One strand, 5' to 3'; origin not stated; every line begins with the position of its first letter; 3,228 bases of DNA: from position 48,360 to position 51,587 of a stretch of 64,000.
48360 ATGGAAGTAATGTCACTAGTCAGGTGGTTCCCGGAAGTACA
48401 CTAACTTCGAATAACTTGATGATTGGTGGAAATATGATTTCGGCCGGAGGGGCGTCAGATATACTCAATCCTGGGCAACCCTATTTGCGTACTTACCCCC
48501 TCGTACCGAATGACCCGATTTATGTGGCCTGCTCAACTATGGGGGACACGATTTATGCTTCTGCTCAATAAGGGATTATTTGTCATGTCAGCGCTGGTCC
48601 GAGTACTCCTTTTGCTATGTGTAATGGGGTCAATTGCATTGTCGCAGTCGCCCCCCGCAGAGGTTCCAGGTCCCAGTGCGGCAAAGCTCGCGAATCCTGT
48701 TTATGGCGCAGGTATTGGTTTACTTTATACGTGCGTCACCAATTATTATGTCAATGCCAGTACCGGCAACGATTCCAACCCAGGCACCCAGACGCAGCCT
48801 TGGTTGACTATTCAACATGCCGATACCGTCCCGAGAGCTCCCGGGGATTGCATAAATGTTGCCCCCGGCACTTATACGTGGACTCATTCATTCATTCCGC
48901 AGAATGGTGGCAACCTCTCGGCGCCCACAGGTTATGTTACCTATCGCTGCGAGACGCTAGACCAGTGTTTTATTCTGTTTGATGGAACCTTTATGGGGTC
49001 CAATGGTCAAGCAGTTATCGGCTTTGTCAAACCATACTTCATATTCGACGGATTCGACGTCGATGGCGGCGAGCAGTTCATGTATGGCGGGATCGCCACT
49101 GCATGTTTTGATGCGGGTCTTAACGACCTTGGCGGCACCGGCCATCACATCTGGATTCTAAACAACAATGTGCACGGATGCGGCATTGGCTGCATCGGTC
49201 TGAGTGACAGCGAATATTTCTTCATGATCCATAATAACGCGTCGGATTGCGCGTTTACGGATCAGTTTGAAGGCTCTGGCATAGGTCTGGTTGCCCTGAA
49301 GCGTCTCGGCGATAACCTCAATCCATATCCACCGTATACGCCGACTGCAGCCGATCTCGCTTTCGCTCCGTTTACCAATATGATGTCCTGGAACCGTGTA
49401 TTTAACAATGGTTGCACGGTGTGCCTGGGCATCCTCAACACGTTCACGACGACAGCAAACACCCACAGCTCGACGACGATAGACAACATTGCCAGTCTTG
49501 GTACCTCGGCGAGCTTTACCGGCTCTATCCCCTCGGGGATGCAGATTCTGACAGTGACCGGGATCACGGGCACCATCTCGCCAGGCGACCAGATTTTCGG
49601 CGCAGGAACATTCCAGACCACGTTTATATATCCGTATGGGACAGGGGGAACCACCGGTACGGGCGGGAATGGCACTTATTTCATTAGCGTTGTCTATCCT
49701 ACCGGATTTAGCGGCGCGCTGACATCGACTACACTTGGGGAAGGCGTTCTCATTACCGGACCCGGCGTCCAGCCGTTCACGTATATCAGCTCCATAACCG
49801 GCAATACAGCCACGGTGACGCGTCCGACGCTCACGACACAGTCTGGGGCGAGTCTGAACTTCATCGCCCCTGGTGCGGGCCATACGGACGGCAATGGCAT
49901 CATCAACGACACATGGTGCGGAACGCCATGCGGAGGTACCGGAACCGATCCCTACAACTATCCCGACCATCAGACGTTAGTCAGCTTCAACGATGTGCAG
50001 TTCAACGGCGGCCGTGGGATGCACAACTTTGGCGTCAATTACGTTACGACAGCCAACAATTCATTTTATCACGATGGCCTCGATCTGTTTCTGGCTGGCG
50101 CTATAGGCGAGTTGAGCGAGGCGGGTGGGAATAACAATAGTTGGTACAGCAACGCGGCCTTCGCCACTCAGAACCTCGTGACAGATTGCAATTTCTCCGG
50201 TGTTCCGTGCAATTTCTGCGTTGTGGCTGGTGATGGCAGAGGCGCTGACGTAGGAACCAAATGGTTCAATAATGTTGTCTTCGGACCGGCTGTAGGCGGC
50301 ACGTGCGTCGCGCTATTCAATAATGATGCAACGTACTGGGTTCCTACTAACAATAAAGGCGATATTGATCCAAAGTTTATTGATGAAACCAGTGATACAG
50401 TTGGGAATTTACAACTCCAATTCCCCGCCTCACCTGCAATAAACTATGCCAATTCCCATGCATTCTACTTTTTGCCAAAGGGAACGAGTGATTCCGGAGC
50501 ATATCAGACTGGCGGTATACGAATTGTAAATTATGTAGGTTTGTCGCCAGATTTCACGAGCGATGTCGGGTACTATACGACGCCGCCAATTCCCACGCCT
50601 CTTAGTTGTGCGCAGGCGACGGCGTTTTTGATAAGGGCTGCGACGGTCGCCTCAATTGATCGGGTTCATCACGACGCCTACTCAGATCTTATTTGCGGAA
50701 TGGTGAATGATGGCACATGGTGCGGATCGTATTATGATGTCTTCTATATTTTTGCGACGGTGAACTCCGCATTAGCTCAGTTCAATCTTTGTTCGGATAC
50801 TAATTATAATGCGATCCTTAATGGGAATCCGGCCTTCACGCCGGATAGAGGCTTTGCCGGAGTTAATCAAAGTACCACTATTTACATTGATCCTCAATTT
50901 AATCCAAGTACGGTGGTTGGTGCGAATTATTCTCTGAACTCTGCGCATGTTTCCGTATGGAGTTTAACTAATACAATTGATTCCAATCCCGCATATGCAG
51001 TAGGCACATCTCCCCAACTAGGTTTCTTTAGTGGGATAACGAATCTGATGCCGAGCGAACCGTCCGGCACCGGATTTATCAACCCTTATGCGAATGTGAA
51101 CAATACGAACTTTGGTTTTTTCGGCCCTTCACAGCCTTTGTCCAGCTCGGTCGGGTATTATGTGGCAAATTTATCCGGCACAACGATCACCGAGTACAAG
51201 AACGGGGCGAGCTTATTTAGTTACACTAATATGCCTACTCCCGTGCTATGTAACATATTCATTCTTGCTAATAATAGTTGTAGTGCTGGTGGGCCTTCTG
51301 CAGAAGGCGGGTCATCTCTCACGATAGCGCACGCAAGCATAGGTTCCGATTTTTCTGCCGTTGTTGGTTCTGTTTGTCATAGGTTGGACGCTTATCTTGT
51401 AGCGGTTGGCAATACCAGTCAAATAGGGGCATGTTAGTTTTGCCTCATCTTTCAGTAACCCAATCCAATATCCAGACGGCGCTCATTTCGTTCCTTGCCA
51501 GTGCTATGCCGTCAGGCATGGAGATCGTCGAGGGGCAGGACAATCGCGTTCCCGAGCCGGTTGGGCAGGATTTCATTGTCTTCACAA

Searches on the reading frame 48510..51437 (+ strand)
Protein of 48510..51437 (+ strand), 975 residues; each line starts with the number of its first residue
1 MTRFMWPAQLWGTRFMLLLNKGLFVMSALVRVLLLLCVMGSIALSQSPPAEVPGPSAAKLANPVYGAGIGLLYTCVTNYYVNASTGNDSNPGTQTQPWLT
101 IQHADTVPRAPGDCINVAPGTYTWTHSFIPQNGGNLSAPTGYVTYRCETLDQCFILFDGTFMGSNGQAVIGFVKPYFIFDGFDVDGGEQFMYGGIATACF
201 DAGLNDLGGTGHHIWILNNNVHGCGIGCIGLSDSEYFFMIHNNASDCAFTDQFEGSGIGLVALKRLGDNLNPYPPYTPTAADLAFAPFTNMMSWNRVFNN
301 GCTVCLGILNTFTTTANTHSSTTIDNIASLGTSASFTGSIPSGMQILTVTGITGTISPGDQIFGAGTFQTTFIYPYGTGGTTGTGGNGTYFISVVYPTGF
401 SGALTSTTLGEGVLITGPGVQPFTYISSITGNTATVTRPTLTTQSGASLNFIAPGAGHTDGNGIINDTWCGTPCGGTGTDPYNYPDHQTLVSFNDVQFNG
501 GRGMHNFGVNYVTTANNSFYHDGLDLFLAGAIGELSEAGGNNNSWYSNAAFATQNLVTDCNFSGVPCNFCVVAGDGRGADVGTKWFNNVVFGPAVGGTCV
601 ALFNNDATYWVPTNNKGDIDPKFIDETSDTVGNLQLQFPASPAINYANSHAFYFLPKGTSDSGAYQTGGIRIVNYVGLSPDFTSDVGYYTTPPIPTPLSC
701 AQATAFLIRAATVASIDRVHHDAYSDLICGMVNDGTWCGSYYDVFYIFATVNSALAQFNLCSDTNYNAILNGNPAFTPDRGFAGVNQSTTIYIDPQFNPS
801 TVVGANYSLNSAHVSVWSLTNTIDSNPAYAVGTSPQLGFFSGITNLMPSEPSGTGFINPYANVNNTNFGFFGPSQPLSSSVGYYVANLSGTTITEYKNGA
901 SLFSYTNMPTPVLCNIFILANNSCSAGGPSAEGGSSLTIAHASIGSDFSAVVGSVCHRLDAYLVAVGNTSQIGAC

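Call 6: search_protein_families(library=pfam, max_evalue=0.01, proteins=[window:48510-51437:+])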
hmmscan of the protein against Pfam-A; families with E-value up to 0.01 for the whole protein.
window:48510-51437:+ (975 aa): 0 families

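Call 33: search_protein_families(library=phrogs, max_evalue=0.001, proteins=[window:48510-51437:+])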
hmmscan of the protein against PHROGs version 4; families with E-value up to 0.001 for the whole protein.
window:48510-51437:+ (975 aa): 0 families

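Call 98: search_protein_families(library=ncbifam, max_evalue=0.05, proteins=[window:48510-51437:+])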
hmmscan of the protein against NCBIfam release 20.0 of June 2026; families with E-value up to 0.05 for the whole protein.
window:48510-51437:+ (975 aa): 1 family
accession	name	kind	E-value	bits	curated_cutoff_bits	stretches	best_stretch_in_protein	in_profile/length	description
NF047854.1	LIC10774_subfam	equivalog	3.7e-09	36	380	1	76-123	58-104/358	LIC10774/LIC10365 family surface protein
